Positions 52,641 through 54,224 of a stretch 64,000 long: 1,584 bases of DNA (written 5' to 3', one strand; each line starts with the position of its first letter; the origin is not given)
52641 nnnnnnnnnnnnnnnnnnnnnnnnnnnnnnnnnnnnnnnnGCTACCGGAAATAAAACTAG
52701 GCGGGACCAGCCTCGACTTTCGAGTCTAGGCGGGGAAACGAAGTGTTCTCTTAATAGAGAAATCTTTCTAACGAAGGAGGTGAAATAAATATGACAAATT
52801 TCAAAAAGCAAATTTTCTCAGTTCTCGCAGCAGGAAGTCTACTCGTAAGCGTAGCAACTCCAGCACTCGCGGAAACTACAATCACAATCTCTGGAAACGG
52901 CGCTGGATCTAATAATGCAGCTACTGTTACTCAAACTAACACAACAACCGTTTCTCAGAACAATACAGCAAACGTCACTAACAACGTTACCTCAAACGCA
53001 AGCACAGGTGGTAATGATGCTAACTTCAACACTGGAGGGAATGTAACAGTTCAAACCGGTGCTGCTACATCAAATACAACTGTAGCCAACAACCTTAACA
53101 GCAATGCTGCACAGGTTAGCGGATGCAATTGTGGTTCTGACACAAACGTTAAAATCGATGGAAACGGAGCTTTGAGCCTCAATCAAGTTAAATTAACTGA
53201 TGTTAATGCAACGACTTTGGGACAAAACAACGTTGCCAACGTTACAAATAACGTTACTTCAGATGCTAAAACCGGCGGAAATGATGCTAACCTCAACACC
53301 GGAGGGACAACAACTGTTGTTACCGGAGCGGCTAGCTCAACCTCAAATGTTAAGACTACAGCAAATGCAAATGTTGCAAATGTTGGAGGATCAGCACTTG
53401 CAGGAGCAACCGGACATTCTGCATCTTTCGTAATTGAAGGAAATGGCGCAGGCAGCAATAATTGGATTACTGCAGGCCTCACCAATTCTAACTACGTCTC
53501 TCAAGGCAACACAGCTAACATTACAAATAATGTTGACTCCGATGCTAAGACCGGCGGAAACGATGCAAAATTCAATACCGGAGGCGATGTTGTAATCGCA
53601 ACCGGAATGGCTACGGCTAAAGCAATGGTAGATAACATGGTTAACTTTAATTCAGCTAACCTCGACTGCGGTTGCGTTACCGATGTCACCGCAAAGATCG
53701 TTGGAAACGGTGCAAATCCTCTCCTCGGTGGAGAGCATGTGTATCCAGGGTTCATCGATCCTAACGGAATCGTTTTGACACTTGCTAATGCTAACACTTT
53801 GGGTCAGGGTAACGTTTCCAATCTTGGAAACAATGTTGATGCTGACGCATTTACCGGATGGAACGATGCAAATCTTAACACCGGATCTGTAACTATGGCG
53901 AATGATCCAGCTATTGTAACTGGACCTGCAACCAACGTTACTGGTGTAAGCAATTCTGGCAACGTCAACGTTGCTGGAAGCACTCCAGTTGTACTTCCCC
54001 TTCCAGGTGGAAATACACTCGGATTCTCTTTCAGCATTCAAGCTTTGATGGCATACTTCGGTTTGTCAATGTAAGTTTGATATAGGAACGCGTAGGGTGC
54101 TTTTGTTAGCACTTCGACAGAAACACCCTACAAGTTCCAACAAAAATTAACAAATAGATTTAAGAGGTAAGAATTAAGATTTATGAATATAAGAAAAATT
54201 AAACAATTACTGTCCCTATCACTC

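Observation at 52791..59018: Four-gene family of modular Asn/Thr/Gly-rich secreted proteins with paired cysteines, one LPATG-anchored, with a dedicated sortase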

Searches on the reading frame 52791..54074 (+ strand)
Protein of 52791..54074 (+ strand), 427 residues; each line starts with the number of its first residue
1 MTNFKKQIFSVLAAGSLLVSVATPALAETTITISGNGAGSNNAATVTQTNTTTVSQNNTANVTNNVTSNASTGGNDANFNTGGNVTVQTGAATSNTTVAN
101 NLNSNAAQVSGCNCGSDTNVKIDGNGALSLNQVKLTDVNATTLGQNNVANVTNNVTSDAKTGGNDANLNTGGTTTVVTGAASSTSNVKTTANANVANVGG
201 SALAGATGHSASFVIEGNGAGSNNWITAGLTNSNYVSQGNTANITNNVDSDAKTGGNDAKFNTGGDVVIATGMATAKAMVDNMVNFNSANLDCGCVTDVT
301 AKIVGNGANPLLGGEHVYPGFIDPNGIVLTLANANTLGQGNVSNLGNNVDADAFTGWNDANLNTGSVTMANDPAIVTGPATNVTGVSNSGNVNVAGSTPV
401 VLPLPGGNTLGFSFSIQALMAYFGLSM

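Call 3: search_protein_families(library=pfam, proteins=[window:52791-54074:+], max_evalue=1)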
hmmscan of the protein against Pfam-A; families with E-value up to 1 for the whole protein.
window:52791-54074:+ (427 aa): 0 families

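Call 4: search_protein_families(library=ncbifam, proteins=[window:52791-54074:+], max_evalue=1)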
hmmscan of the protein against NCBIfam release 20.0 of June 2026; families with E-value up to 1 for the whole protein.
window:52791-54074:+ (427 aa): 0 families

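Call 6: find_homologous_proteins(query=window:52791-54074:+)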
Query window:52791-54074:+ (427 aa): 509 proteins with E <= 0.001 among 8000 candidates; the best 120 are listed.
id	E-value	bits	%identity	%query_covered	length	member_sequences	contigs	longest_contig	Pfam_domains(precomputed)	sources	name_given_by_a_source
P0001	3.0e-251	851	100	100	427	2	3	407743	-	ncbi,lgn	-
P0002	4.3e-235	798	95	100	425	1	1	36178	-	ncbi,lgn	-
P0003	6.7e-147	508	67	100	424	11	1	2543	-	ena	-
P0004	9.6e-145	501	66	100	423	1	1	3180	-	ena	-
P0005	1.6e-144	500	66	100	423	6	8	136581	-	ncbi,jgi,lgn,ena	jgi:hypothetical protein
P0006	1.5e-143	497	66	100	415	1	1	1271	-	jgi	jgi:hypothetical protein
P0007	1.2e-142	494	64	100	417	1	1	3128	-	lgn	-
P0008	1.0e-141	491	65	100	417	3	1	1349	-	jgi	-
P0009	1.1e-141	491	64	100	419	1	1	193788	-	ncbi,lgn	-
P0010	1.2e-141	491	65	100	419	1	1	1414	-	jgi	jgi:hypothetical protein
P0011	1.7e-141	490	66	100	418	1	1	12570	-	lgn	-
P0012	3.3e-139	483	64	100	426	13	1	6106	-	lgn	-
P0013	8.9e-138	478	66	100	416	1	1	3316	-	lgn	-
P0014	8.3e-137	475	67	100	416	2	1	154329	-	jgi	-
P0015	1.5e-134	467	63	100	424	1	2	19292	-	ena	-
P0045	3.1e-108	381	58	100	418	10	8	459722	-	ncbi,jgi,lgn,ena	jgi:hypothetical protein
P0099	1.1e-98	349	53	100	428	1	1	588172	-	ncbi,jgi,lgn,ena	-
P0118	4.0e-94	334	53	100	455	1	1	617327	-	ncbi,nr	ncbi:MAG: hypothetical protein HYT08_01075 [Candidatus Levybacteria bacterium]|nr:hypothetical prote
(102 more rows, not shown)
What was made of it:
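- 52791..54074 (+): m1: signal peptide, 4 modules as two double-modules joined by a hinge, CNC at aa 112-114, CGC at aa 293-295, and a conserved hydrophobic C-terminal tail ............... No anchor motif. More than 500 full-length orthologues at 50-67% identity (call 6).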

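Call 7: search_solved_structures(query=window:52791-54074:+, max_evalue=10, show_alignments=2)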
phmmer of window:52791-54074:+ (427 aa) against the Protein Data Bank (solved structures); distinct sequences matched with E-value up to 10: 1.
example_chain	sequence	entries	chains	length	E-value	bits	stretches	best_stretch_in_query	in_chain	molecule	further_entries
1toq_A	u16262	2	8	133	0.58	12.6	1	379-425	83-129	AGGLUTININ ALPHA CHAIN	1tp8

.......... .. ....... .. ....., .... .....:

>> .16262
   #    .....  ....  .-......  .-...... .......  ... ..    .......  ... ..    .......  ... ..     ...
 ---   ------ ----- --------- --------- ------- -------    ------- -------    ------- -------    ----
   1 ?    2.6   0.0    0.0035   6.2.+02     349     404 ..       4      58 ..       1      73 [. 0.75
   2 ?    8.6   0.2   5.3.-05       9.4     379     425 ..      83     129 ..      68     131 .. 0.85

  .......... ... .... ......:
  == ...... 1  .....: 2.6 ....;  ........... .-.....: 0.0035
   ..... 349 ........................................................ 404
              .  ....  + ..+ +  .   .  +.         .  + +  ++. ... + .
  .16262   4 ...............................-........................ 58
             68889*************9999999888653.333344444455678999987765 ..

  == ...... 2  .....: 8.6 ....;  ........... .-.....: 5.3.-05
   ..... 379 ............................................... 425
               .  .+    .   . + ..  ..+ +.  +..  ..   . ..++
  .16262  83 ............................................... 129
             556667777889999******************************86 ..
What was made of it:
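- Tried and rejected: Pfam, NCBIfam and PDB sequence searches of m1-m4 gave nothing (calls 3, 4, 7).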

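Call 11: find_encoding_contigs(protein=P0001, flank=10000, max_places=3)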
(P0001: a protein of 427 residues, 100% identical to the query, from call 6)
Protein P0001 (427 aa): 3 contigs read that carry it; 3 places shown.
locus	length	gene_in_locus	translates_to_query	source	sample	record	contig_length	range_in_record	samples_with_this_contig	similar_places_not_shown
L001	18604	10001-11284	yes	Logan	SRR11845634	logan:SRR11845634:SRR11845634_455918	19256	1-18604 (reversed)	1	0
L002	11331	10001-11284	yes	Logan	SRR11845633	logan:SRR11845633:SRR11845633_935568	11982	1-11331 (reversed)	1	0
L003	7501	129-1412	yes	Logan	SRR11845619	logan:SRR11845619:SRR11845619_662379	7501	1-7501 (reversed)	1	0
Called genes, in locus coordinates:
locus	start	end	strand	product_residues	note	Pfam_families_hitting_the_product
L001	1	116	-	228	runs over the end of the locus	PF00730:HhH-GPD, PF00633:HHH (weak)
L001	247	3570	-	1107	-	PF00873:ACR_tran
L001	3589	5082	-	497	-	PF25919:BSH_CusB (faint), PF00364:Biotin_lipoyl (faint), PF25917:BSH_RND (faint), PF25973:BSH_CzcB (faint), PF25984:BSH_YknX (faint), PF25967:RND-MFP_C (faint), PF25989:YknX_C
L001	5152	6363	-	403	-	PF12704:MacB_PCD, PF02687:FtsX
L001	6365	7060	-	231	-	PF00005:ABC_tran, PF02463:SMC_N (weak), PF13304:AAA_21 (faint)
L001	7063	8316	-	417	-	PF25919:BSH_CusB (faint), PF00364:Biotin_lipoyl (faint), PF25917:BSH_RND (weak), PF25973:BSH_CzcB (weak), PF25984:BSH_YknX (weak), PF25990:Beta-barrel_YknX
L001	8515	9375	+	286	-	-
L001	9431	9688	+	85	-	PF10055:DUF2292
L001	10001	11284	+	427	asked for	-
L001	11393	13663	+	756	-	-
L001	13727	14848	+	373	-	-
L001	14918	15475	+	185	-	PF04203:Sortase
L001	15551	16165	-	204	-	-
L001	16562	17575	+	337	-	PF08529:NusA_N, PF13184:KH_NusA_1st, PF26594:KH_NusA_2nd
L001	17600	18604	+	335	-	?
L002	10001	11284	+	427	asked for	-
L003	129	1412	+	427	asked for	-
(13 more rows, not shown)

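Call 12: find_encoding_contigs(protein=P0118, flank=10000, max_places=2)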
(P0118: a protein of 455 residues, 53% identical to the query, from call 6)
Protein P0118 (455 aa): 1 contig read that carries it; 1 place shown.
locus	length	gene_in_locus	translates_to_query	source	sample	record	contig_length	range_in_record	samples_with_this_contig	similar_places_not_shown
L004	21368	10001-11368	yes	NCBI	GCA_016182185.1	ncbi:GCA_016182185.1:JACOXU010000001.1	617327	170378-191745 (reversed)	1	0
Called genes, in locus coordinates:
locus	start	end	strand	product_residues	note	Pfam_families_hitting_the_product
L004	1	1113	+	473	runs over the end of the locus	PF01225:Mur_ligase, PF08245:Mur_ligase_M, PF02875:Mur_ligase_C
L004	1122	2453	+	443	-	PF00275:EPSP_synthase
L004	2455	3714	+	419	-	PF00483:NTP_transferase, PF12804:NTP_transf_3 (weak), PF25084:LbH_EIF2B, PF14602:Hexapep_2 (faint), PF00132:Hexapep, PF25087:GMPPB_C, PF00132:Hexapep (weak)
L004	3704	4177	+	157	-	-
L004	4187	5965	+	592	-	PF13230:GATase_4 (weak), PF13522:GATase_6, PF13537:GATase_7, PF01380:SIS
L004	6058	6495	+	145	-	-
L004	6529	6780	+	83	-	-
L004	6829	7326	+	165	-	-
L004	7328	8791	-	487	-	-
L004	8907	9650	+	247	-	-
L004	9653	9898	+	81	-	PF10055:DUF2292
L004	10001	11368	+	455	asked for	-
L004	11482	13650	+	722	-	-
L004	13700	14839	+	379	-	-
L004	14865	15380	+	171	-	PF04203:Sortase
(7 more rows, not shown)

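Call 13: find_encoding_contigs(protein=P0045, flank=10000, max_places=2)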
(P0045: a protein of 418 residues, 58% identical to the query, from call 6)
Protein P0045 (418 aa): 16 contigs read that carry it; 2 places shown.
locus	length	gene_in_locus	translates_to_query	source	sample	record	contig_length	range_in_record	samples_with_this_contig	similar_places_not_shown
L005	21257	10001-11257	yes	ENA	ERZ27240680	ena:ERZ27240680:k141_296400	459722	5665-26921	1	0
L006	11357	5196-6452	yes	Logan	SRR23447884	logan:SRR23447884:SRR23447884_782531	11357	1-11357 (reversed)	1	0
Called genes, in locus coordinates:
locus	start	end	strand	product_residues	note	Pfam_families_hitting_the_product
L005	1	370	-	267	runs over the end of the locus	PF00730:HhH-GPD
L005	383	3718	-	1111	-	PF00873:ACR_tran, PF02355:SecD_SecF_C (faint), PF00873:ACR_tran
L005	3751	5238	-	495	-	PF00364:Biotin_lipoyl (faint), PF25973:BSH_CzcB (faint), PF25989:YknX_C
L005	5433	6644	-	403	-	PF12704:MacB_PCD, PF02687:FtsX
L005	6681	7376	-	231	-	PF02463:SMC_N (faint), PF00005:ABC_tran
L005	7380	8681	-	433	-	PF25919:BSH_CusB (faint), PF00364:Biotin_lipoyl (faint), PF25984:BSH_YknX (weak), PF25990:Beta-barrel_YknX, PF26002:Beta-barrel_AprE (weak)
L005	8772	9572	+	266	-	-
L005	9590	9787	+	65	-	PF10055:DUF2292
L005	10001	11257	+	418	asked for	-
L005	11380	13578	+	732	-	-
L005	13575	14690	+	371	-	-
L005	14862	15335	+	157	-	PF04203:Sortase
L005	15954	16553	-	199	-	-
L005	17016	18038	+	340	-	PF08529:NusA_N, PF13184:KH_NusA_1st, PF26594:KH_NusA_2nd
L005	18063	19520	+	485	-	PF00009:GTP_EFTU, PF00071:Ras, PF01926:MMR_HSR1, PF08477:Roc (weak), PF22042:EF-G_D2, PF03144:GTP_EFTU_D2 (faint), PF11987:IF-2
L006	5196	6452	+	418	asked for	-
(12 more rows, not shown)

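Call 14: find_encoding_contigs(protein=P0099, flank=10000, max_places=2)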
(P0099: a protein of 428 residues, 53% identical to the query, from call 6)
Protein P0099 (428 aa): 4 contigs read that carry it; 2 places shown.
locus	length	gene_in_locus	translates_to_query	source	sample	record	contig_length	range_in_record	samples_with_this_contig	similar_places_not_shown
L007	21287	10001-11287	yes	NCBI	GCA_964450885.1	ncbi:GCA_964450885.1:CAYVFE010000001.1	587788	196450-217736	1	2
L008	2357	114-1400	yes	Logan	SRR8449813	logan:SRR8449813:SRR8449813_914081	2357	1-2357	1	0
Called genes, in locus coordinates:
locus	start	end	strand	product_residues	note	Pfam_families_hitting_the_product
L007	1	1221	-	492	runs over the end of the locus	PF25919:BSH_CusB (faint), PF00364:Biotin_lipoyl (faint), PF25984:BSH_YknX (faint), PF25989:YknX_C (weak)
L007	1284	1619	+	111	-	PF04020:Phage_holin_4_2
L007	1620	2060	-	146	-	-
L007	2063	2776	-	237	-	-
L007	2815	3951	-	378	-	PF01702:TGT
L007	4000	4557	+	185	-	-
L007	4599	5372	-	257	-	PF04402:SIMPL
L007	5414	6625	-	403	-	PF12704:MacB_PCD, PF02687:FtsX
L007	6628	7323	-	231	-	PF00005:ABC_tran, PF02463:SMC_N (faint), PF13304:AAA_21 (faint)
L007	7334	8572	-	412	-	PF25984:BSH_YknX (faint), PF25954:Beta-barrel_RND_2 (weak), PF25990:Beta-barrel_YknX, PF26002:Beta-barrel_AprE (faint), PF25967:RND-MFP_C (weak)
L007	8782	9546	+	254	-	-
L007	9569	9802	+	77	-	PF10055:DUF2292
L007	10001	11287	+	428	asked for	-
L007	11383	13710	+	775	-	-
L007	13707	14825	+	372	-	-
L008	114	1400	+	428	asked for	-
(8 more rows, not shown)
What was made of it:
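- The locus is syntenic and sits among core genes such as nusA and infB (calls 11, 13, 14).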

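Call 24: predict_structure(alignment_id=A1)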
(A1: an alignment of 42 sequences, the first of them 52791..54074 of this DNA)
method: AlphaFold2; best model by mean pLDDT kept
length: 427 residues; sequences in the alignment: 42
mean_pLDDT: 75.1   pTM: 0.67
mean pLDDT of the five models: 75.1, 74.7, 62.2, 55.6, 49.6
residues with pLDDT >= 90: 94; 70-90: 220; 50-70: 45; < 50: 68
segments of 3 or more residues with pLDDT < 50: 1-26, 201-207, 397-427
pLDDT, mean of each block of 10 residues (from residue 1): 35 36 54 83 84 85 92 82 80 90 73 70 86 86 88 94 80 83 91 74 50 88 85 87 93 87 77 93 77 69 81 51 76 84 90 87 61 81 85 61 37 38 34
secondary structure, 60 per line:
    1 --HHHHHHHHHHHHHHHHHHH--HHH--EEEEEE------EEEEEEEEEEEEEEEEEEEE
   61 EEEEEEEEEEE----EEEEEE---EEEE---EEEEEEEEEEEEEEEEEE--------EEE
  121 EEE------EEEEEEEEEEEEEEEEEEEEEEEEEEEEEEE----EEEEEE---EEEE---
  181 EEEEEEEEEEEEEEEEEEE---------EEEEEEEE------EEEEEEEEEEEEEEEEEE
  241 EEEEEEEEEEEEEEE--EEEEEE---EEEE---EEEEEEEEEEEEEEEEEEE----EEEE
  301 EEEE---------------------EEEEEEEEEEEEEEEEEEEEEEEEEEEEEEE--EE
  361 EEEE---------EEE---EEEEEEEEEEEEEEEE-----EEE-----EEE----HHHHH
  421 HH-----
elements in order: H3-21 E29-34 E41-71 E76-81 E85-88 E92-109 E118-123 E130-160 E165-170 E174-177 E181-199 E209-216 E223-255 E258-263 E267-270 E274-292 E297-304 E326-356 E359-364 E374-376 E380-395 E401-403 E409-411 H416-422
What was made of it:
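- The AF2 monomer is confidently folded on its own (call 24).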

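Call 41: fold_search(model_id=the predicted structure, library=pdb)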
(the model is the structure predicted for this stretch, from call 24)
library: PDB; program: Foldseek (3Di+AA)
matches with E <= 10: 84; with E <= 0.001: 0
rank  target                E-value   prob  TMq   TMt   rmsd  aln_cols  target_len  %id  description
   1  8c50_A                2.6e-02  0.01  0.05  0.06  44.6       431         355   10  Pontibacter korlensis curli subunit CsgA (released 2023-06-28)
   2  9u4u_A                5.3e-02  0.10  0.09  0.19  29.8       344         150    9  Structure of the functional amyloid FapC from Pseudomonas sp.UK4 (released 2025-08-06)
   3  5awf_E                1.5e-01  0.02  0.07  0.08  39.4       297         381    7  Crystal structure of SufB-SufC-SufD complex from Escherichia coli (released 2015-11-11)
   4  5lw3                  2.3e-01  0.01  0.04  0.05  41.2       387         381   11  Azotobacter vinelandii Mannuronan C-5 epimerase AlgE6 A-module (released 2017-10-25)
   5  4kh3                  2.9e-01  0.00  0.04  0.03  48.4       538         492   10  Structure of a bacterial self-associating protein (released 2014-01-15)
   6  5awg_B                7.9e-01  0.02  0.09  0.10  37.7       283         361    9  Crystal structure of Hg-bound SufB-SufC-SufD complex from Escherichia coli (released 2015-11-11)
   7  7xzc_A                7.9e-01  0.00  0.04  0.04  43.4       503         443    9  Mutant (R240A) of the N-terminal domain of fucoidan lyase FdlA (released 2022-09-28)
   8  9ozl_B                9.2e-01  0.01  0.05  0.06  46.1       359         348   10  Crystal structure of the polysaccharide lyase RbmB from Vibrio cholerae (released 2026-03-11)
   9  8bwk_C                9.2e-01  0.00  0.04  0.03  42.1       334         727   11  Metagenomic derived PL6 alginate lyase (released 2023-12-20)
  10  9ozl_C                1.1e+00  0.01  0.05  0.06  44.0       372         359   11  Crystal structure of the polysaccharide lyase RbmB from Vibrio cholerae (released 2026-03-11)
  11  5gkd_A                1.1e+00  0.00  0.04  0.03  41.5       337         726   10  Structure of PL6 family alginate lyase AlyGC (released 2017-02-08)
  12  7koh_C                1.2e+00  0.00  0.05  0.04  49.3       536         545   11  Crystal structure of antigen 43 from Escherichia coli EDL933 (released 2022-03-09)
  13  8bwk_A                1.2e+00  0.00  0.05  0.03  42.7       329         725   10  Metagenomic derived PL6 alginate lyase (released 2023-12-20)
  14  5awf_A                1.3e+00  0.00  0.05  0.06  37.1       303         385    8  Crystal structure of SufB-SufC-SufD complex from Escherichia coli (released 2015-11-11)
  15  7o84_B                1.4e+00  0.00  0.05  0.05  43.4       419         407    8  Structure of the PL6 family alginate lyase Pedsa0632 from Pseudopedobacter saltans in complex with substrate (released 2021-07-28)
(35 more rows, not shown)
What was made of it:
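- Closest known: Curli. Same: They are the best, though non-significant, Foldseek hits (call 41).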

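Call 48: find_related_loci(query=A1, collection=genome_contigs, flank=8000)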
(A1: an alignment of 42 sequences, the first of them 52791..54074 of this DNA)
Query A1 (427 aa) in genome_contigs; peptide patterns used: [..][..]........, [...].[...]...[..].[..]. (x = any residue, [..] = any of these).
211 stretches matched a pattern; 108 encode a relative of the query (tblastn E <= 1e-3); the best 80 are kept; 80 distinct loci.
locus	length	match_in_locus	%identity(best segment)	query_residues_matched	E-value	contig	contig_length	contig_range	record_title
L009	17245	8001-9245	64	1-423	4e-140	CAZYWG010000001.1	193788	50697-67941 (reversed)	MAG TPA_asm: uncultured Gammaproteobacteria bacterium isolate SRP200132_co1_187 genome assembly, contig: NODE_53_length_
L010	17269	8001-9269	66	1-427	5e-138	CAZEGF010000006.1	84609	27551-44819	MAG TPA_asm: uncultured Gammaproteobacteria bacterium isolate SRP135725_co2_582 genome assembly, contig: k141_3521309, w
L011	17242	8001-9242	67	1-425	5e-137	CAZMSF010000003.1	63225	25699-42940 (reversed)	MAG TPA_asm: uncultured Gammaproteobacteria bacterium isolate SRP135725_co1_372 genome assembly, contig: NODE_342_length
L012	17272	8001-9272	64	1-427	2e-133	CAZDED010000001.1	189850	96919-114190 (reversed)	MAG TPA_asm: uncultured Gammaproteobacteria bacterium isolate SRP278252_co2_138 genome assembly, contig: NODE_73_length_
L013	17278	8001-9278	65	1-427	4e-133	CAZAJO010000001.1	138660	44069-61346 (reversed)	MAG TPA_asm: uncultured Gammaproteobacteria bacterium isolate SRP342105_co1_429 genome assembly, contig: NODE_138_length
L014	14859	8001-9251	58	1-426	2e-119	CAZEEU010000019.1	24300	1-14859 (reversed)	MAG TPA_asm: uncultured Gammaproteobacteria bacterium isolate SRP286056_co1_676 genome assembly, contig: NODE_2362_lengt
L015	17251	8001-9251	58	1-426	2e-119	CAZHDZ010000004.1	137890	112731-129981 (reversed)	MAG TPA_asm: uncultured Gammaproteobacteria bacterium isolate SRP286056_co1_222 genome assembly, contig: NODE_84_length_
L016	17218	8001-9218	54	1-427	5e-113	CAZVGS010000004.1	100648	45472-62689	MAG TPA_asm: uncultured Gammaproteobacteria bacterium isolate binchicken_co16_182 genome assembly, contig: NODE_347_leng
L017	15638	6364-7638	54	1-427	3e-111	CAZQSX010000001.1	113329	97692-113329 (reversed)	MAG TPA_asm: uncultured Gammaproteobacteria bacterium isolate SRP342105_co2_380 genome assembly, contig: NODE_131_length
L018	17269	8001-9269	53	1-425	2e-105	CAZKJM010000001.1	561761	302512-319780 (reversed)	MAG TPA_asm: uncultured Gammaproteobacteria bacterium isolate binchicken_co20_415 genome assembly, contig: NODE_8_length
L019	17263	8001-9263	55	3-427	2e-103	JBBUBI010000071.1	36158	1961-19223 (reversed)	MAG: Patescibacteria group bacterium isolate H52-bin033_1 H52_bin033_1_000000000071, whole genome shotgun sequence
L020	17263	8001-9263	55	1-427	6e-101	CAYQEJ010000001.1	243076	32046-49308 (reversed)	MAG TPA_asm: uncultured Gammaproteobacteria bacterium isolate SRP278252_co2_88 genome assembly, contig: NODE_35_length_2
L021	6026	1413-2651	54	1-425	2e-100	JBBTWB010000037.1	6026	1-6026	MAG: Patescibacteria group bacterium isolate H43-bin061_1 H43_bin061_1_000000000037, whole genome shotgun sequence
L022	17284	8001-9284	53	1-427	1e-99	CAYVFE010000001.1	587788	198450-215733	MAG TPA_asm: uncultured Gammaproteobacteria bacterium isolate binchicken_co173_433 genome assembly, contig: NODE_6_lengt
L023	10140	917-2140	53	4-420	2e-97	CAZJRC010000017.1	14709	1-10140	MAG TPA_asm: uncultured Gammaproteobacteria bacterium isolate binchicken_co251_951 genome assembly, contig: NODE_5630_le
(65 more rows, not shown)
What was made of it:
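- Tried and rejected: The m1 alignment was used instead (call 48).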
